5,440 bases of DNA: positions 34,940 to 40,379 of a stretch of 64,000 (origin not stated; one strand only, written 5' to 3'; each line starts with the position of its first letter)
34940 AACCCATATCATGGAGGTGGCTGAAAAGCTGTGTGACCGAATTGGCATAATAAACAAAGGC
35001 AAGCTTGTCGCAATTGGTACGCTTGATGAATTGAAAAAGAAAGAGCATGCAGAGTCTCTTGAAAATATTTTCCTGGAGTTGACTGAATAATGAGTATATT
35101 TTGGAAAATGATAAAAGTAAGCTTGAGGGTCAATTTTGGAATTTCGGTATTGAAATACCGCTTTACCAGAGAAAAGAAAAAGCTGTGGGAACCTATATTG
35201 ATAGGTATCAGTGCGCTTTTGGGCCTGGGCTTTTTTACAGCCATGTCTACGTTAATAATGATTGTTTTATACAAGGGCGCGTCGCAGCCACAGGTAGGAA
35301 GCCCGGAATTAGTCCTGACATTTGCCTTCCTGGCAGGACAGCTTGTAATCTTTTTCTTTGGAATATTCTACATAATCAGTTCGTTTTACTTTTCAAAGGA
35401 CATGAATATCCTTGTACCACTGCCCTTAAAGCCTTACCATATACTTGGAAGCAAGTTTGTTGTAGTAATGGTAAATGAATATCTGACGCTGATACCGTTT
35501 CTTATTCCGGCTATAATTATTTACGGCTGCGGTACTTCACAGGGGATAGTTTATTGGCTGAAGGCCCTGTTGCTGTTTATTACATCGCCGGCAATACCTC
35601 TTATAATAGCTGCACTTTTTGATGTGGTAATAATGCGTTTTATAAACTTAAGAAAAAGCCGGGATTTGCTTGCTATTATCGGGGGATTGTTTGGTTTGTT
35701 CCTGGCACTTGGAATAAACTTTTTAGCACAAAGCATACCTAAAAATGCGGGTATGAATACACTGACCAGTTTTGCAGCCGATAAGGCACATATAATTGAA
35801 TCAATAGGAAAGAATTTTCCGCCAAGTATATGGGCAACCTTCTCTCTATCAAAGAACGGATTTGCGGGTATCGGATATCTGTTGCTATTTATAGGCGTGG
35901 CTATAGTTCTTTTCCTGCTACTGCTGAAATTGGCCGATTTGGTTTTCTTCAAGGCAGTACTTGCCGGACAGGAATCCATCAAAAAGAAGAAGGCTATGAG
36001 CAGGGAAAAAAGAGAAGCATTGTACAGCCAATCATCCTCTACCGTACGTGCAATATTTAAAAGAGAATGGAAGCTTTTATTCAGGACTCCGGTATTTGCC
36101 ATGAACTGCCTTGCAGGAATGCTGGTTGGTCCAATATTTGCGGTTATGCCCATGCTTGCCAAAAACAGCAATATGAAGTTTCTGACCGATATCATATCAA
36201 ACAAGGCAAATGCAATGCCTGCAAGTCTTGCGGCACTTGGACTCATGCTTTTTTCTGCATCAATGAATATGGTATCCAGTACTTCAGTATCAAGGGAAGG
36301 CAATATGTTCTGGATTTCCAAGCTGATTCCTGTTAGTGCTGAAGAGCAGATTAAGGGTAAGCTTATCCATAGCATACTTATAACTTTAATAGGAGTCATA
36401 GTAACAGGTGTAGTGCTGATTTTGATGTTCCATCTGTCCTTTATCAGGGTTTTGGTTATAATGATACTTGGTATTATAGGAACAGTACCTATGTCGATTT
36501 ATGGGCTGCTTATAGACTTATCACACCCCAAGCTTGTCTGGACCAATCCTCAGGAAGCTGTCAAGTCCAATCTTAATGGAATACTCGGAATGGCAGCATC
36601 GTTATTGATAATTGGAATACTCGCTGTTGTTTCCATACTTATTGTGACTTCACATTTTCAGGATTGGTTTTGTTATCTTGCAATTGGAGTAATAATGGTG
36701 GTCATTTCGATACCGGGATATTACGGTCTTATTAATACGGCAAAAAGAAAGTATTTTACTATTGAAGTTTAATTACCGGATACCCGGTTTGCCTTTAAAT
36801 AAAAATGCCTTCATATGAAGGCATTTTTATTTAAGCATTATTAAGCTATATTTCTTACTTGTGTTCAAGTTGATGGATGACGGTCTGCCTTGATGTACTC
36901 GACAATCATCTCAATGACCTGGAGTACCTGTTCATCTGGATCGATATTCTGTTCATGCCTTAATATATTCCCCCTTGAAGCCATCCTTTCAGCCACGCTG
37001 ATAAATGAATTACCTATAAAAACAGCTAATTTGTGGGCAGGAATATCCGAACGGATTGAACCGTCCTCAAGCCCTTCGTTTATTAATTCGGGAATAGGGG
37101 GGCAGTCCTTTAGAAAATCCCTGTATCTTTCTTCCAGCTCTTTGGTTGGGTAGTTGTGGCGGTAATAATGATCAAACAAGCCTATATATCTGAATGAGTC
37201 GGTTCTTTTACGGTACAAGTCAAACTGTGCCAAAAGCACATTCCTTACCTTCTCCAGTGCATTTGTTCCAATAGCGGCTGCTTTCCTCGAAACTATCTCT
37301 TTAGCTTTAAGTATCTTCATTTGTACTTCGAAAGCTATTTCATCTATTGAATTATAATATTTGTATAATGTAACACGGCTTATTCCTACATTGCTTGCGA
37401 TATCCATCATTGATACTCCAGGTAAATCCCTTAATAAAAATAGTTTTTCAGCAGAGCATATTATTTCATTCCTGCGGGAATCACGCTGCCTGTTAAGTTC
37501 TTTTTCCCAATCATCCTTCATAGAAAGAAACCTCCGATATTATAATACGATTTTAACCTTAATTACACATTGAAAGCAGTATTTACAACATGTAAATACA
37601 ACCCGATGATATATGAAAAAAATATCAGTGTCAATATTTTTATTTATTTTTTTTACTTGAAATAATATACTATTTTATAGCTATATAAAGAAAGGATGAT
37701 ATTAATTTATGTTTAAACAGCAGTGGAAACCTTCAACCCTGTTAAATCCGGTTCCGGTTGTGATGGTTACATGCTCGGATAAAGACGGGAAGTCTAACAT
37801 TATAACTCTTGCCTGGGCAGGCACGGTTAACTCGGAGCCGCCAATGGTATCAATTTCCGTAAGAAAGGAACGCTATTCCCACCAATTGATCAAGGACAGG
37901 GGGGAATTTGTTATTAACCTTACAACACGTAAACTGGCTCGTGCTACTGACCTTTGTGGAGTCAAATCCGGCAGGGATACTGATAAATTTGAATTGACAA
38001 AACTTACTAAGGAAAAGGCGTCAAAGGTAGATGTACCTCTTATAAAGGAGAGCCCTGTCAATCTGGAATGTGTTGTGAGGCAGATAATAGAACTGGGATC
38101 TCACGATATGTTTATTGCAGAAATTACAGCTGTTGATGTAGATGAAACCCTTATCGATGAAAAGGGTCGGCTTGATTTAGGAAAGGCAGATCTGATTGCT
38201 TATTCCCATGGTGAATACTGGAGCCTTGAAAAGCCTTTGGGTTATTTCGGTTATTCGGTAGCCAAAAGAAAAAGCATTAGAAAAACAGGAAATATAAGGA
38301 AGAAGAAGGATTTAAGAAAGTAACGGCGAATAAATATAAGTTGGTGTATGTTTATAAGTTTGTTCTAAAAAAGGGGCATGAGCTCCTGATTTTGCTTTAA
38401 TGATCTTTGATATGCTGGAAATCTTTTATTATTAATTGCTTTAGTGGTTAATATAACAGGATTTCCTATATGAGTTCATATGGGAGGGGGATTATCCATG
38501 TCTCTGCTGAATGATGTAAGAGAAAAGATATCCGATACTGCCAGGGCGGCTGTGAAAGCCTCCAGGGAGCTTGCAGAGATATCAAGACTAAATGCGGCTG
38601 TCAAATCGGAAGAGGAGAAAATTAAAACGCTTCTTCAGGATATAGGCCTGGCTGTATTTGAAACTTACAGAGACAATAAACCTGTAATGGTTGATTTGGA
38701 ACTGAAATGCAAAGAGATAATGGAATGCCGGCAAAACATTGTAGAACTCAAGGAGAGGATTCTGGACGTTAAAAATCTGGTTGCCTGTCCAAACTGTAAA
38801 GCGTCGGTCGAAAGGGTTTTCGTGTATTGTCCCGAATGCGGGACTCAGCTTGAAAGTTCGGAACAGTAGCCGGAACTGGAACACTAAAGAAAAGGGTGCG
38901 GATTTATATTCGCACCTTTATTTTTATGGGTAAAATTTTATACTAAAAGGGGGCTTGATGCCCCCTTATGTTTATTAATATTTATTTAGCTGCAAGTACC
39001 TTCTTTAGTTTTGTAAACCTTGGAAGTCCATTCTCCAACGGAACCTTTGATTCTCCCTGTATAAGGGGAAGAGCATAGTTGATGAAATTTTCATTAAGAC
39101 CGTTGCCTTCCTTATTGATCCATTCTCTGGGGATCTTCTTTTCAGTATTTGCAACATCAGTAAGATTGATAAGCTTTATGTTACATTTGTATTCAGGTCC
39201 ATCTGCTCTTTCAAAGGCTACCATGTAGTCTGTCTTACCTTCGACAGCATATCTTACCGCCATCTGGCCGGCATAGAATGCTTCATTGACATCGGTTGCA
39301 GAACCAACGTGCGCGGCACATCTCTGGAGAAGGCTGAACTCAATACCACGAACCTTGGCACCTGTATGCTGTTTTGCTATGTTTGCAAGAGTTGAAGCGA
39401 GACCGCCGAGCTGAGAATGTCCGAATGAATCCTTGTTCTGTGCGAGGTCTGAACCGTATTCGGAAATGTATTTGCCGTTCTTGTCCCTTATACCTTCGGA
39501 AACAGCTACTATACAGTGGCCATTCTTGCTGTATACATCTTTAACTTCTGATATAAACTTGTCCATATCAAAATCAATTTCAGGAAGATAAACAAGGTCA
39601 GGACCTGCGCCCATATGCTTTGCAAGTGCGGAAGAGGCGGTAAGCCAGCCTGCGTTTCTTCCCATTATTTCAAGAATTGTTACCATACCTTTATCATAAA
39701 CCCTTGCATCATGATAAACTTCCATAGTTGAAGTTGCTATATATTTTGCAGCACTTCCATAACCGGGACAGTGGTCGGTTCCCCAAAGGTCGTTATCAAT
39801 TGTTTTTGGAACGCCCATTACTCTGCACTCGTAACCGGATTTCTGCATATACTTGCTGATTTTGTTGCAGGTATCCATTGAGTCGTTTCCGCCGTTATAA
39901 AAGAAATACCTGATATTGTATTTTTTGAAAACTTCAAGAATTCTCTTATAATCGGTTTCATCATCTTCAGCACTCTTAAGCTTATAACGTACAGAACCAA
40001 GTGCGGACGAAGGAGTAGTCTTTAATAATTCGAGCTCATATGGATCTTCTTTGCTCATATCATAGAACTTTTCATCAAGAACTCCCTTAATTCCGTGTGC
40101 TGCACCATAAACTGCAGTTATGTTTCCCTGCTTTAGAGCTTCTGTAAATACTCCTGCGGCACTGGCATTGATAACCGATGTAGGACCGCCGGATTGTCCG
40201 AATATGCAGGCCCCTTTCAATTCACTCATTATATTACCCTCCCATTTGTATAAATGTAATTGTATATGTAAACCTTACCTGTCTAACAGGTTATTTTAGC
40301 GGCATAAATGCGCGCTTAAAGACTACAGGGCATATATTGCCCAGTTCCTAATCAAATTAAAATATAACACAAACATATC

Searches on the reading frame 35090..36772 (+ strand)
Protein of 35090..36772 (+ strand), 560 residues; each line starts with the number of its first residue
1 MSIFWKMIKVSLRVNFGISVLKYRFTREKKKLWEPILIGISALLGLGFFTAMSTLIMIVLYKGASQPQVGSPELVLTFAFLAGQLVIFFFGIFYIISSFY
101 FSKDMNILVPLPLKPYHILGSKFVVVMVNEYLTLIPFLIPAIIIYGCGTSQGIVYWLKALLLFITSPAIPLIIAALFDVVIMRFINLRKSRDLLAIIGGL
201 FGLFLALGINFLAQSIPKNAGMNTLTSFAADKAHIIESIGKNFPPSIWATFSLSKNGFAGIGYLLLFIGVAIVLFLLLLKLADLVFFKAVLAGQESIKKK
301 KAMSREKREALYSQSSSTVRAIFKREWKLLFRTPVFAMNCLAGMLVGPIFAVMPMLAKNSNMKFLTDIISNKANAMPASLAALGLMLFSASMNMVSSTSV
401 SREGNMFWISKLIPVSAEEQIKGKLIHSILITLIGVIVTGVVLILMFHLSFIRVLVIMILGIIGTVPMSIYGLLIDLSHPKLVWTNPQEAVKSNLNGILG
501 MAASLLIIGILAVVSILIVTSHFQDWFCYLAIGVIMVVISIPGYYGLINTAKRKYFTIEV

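Call 91: search_protein_families(library=pfam, proteins=[window:35090-36772:+], max_evalue=0.001)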
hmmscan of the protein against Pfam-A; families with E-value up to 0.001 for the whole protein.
window:35090-36772:+ (560 aa): 1 family
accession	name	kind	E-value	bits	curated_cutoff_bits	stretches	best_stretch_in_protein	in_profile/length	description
PF16949.11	ABC_tran_2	-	5.5e-18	65.5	25.7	1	72-523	48-497/542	Putative ATP-binding cassette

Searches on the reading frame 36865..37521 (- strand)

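Call 91: search_protein_families(library=pfam, proteins=[window:36865-37521:-], max_evalue=0.001)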
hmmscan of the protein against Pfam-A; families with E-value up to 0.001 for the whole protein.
window:36865-37521:- (218 aa): 2 families
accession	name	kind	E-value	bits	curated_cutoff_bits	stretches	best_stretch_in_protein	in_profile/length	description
PF00440.29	TetR_N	-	2.3e-07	30.9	24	1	20-66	1-47/47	Bacterial regulatory proteins, tetR family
PF02796.21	HTH_7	-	0.00035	21.1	23.8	1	34-57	21-43/45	Helix-turn-helix domain of resolvase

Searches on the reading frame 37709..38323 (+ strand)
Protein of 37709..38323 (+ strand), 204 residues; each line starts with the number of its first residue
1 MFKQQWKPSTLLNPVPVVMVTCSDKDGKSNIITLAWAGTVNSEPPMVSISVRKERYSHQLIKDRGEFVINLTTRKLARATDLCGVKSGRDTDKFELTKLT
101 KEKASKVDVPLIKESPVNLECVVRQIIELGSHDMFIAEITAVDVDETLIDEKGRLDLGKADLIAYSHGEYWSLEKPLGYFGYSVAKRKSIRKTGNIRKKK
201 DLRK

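Call 91: search_protein_families(library=pfam, proteins=[window:37709-38323:+], max_evalue=0.001)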
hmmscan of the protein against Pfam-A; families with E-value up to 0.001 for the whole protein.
window:37709-38323:+ (204 aa): 1 family
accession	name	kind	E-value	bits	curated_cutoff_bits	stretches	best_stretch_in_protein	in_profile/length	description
PF01613.24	Flavin_Reduct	-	1.6e-34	119.7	27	1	14-149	5-138/153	Flavin reductase like domain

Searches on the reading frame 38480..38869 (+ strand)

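Call 91: search_protein_families(library=pfam, proteins=[window:38480-38869:+], max_evalue=0.001)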
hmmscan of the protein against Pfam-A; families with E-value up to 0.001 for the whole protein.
window:38480-38869:+ (129 aa): 5 families
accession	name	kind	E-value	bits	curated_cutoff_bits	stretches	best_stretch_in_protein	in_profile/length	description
PF12773.13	DZR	-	2.2e-06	28.1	27.3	1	103-125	1-23/45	Double zinc ribbon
PF24463.1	DUF7577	-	0.00016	21.6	28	1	101-125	3-27/27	Domain of unknown function (DUF7577)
PF13248.11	Zn_ribbon_3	-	0.0002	21.1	27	0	101-123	3-25/26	zinc-ribbon domain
PF13240.11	Zn_Ribbon_1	-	0.00051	20.2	25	0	103-124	2-23/23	zinc-ribbon domain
PF17032.10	Zn_ribbon_15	-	0.00091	20.4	28.9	0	77-121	43-73/73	zinc-ribbon family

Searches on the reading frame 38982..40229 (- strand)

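Call 91: search_protein_families(library=pfam, proteins=[window:38982-40229:-], max_evalue=0.001)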
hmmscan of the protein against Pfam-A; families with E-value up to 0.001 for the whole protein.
window:38982-40229:- (415 aa): 1 family
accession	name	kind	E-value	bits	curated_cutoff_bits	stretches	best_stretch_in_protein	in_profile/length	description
PF00365.25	PFK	-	3.8e-62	210.6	30.9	1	10-293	4-273/277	Phosphofructokinase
